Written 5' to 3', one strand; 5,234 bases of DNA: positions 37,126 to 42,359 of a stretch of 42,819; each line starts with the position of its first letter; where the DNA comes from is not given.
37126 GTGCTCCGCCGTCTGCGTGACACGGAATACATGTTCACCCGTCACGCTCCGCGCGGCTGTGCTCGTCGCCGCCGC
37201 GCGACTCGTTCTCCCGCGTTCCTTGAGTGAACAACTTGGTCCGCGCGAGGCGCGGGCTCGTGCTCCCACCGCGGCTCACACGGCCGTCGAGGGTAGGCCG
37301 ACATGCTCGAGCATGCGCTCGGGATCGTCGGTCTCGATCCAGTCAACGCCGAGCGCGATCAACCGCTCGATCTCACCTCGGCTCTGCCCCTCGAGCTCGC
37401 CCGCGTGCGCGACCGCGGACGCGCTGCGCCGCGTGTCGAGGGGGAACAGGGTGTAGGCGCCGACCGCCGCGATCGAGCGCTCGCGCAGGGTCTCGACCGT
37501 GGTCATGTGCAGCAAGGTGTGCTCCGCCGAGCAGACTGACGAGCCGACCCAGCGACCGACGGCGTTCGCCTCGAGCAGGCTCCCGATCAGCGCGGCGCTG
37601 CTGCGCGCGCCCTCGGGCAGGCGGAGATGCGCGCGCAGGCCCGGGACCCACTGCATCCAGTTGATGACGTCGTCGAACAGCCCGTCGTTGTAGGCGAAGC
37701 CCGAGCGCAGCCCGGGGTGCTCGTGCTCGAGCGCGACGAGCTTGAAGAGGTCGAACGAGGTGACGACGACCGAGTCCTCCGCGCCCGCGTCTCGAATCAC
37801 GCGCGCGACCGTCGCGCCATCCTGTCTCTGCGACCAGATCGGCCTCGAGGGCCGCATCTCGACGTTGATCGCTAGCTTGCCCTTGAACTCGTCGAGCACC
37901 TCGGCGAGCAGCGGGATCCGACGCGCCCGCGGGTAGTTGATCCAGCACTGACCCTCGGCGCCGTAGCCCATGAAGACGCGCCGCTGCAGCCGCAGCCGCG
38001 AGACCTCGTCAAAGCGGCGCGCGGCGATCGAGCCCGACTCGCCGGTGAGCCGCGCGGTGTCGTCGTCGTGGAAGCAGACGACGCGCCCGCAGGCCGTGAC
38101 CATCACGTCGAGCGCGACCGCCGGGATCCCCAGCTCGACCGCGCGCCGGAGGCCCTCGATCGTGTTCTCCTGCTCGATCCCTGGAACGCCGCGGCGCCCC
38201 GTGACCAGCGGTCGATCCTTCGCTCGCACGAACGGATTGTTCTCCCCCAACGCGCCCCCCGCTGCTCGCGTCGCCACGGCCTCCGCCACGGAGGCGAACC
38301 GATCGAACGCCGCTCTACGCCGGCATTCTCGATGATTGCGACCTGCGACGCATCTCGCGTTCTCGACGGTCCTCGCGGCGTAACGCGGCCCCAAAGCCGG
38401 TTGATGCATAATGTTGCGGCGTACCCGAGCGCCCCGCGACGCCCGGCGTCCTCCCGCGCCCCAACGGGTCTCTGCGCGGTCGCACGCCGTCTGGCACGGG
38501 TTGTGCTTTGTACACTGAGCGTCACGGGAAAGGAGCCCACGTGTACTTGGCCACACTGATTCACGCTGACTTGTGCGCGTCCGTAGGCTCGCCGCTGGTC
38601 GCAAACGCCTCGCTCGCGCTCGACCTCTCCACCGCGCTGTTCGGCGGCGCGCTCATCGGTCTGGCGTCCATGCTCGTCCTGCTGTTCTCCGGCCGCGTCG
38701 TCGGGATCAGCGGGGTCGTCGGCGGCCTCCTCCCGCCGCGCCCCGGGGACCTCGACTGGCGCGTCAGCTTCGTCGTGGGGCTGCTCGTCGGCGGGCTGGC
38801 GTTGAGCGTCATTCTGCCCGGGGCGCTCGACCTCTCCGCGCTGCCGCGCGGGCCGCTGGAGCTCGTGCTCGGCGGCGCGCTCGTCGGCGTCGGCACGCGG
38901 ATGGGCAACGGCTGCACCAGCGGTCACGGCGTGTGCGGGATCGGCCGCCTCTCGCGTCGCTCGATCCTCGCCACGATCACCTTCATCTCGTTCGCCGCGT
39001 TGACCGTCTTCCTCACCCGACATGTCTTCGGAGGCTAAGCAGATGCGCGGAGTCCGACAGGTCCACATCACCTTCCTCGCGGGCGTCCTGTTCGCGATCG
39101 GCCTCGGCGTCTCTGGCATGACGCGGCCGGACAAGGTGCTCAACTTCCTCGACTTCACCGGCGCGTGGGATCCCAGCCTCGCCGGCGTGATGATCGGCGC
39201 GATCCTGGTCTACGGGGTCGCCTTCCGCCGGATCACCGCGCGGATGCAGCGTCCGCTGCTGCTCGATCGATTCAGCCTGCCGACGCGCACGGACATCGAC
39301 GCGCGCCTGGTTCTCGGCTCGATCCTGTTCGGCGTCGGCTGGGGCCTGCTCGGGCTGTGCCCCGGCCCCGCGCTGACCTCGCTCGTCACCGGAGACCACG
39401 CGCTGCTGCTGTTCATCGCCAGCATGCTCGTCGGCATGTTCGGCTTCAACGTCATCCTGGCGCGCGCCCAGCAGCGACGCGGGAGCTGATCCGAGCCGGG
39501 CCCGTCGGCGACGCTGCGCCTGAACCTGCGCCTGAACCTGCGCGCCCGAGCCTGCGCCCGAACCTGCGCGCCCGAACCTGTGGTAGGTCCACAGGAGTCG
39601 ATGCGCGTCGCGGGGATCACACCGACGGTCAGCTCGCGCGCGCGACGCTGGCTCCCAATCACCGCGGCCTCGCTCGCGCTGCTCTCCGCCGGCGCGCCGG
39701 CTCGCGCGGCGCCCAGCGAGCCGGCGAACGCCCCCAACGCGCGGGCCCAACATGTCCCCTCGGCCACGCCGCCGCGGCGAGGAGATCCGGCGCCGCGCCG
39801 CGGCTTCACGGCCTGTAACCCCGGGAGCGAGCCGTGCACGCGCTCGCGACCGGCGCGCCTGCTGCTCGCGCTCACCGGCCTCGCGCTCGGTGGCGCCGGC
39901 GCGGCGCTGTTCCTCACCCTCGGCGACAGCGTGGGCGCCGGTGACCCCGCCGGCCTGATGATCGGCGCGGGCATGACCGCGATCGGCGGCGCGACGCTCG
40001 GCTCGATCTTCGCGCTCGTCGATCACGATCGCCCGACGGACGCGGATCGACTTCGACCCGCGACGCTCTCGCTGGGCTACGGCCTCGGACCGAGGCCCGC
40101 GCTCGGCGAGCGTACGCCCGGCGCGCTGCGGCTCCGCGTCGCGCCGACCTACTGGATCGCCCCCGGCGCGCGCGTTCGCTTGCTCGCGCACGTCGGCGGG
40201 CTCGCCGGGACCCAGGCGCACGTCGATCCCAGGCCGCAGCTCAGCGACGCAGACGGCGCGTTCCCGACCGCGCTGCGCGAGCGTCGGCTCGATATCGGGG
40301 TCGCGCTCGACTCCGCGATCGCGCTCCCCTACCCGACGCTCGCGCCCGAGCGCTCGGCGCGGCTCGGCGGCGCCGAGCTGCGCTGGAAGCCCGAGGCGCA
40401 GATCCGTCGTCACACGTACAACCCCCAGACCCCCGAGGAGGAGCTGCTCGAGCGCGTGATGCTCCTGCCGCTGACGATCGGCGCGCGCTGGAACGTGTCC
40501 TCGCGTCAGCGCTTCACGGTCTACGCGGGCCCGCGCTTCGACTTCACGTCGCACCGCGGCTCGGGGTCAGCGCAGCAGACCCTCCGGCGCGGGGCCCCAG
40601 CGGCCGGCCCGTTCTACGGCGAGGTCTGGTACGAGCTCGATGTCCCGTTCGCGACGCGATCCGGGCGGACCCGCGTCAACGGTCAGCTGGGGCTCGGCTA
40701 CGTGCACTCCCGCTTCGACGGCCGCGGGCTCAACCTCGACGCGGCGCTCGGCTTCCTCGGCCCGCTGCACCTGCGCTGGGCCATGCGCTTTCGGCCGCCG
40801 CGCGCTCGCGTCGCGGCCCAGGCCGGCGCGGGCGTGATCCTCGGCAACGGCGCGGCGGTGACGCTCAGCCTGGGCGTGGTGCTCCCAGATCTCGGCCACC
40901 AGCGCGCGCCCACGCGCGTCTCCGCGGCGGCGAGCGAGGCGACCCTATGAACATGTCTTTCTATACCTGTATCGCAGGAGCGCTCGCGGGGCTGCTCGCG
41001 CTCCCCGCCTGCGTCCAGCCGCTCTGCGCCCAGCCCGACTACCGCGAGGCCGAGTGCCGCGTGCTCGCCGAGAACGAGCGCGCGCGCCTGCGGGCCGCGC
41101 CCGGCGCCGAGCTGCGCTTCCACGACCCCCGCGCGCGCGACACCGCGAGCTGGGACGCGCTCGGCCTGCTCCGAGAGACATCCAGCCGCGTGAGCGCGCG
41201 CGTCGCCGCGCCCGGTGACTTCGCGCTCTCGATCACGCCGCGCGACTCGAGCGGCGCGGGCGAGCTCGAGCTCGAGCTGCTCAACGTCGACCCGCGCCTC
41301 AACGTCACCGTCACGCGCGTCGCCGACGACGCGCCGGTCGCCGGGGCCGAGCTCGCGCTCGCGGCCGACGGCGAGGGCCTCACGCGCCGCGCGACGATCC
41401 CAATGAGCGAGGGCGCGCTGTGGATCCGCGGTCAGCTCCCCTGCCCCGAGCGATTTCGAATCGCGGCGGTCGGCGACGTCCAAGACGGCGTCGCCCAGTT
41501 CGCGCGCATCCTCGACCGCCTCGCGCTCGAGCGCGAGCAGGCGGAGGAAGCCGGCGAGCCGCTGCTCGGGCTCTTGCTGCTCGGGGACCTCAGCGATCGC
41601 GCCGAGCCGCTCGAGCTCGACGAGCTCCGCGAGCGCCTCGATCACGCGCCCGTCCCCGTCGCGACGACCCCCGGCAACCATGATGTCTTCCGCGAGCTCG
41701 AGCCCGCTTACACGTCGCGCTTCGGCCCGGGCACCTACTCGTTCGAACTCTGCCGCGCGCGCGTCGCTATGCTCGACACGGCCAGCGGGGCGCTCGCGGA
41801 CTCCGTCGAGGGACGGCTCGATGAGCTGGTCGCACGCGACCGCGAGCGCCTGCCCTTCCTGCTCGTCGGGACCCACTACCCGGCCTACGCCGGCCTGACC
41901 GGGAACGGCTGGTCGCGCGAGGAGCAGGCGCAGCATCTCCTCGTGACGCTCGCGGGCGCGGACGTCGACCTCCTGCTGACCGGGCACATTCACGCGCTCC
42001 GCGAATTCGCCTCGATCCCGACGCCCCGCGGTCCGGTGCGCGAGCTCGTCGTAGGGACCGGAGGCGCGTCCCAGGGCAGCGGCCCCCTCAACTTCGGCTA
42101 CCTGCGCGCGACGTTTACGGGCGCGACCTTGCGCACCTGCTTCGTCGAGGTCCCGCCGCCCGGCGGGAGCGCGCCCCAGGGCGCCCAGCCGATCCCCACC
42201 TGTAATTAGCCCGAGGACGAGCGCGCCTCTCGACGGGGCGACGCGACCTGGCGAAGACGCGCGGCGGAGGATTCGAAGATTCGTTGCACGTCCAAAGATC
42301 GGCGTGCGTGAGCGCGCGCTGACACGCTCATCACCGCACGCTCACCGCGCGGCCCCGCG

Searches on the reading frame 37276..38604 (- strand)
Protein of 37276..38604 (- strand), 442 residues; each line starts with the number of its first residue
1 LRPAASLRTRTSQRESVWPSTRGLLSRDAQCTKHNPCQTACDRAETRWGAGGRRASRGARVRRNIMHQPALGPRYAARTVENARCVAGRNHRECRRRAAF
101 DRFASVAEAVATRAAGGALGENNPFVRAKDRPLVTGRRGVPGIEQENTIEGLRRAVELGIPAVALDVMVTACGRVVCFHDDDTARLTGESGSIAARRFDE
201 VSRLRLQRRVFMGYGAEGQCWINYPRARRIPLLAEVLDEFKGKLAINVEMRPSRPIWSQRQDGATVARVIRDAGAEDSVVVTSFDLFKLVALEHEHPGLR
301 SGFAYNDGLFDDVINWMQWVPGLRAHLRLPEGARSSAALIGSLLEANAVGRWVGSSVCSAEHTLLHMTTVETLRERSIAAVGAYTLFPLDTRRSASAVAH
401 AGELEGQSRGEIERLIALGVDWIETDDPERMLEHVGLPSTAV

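Call 41: search_protein_families(library=pfam, proteins=[window:37276-38604:-], max_evalue=0.0001)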
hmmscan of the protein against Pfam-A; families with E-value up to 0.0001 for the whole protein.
window:37276-38604:- (442 aa): 1 family
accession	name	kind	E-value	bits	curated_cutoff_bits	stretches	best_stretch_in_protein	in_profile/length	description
PF03009.23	GDPD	-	1.2e-18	68.6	23.6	1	138-429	2-243/244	Glycerophosphoryl diester phosphodiesterase family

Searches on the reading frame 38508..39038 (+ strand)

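Call 41: search_protein_families(library=pfam, proteins=[window:38508-39038:+], max_evalue=0.0001)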
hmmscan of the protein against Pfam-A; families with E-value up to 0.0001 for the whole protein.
window:38508-39038:+ (176 aa): 1 family
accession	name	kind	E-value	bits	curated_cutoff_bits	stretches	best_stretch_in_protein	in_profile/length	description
PF04143.19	Sulf_transp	-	1.7e-10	41.4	27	1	43-160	179-305/310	Sulphur transport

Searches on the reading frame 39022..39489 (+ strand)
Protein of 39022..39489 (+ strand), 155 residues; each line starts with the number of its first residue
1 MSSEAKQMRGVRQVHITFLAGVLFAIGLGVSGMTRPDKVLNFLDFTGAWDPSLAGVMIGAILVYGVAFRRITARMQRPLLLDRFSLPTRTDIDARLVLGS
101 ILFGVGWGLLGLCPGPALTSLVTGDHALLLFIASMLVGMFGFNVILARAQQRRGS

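Call 41: search_protein_families(library=pfam, proteins=[window:39022-39489:+], max_evalue=0.0001)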
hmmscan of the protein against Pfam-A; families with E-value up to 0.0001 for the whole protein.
window:39022-39489:+ (155 aa): 1 family
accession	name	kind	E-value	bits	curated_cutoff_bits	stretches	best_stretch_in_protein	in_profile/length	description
PF20398.3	DUF6691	-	5.6e-47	160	27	1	14-153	3-141/142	Family of unknown function (DUF6691)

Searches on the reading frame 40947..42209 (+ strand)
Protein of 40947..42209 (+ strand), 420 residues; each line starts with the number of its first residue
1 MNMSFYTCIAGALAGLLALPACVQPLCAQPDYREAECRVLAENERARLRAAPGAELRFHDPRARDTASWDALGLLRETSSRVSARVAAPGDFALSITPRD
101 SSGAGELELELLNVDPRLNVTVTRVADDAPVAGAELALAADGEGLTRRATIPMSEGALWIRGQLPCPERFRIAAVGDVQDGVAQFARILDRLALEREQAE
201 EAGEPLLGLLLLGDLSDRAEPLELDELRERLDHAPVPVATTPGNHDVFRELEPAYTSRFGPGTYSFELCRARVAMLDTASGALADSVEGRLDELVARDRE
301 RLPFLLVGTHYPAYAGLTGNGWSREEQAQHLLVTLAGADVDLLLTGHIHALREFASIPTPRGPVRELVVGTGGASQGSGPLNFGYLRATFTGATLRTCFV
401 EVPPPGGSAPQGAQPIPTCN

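Call 41: search_protein_families(library=pfam, proteins=[window:40947-42209:+], max_evalue=0.0001)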
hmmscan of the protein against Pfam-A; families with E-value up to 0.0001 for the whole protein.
window:40947-42209:+ (420 aa): 1 family
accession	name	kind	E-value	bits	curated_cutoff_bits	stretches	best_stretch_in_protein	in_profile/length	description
PF00149.33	Metallophos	-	2.3e-12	48.2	21.5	1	170-350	1-190/191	Calcineurin-like phosphoesterase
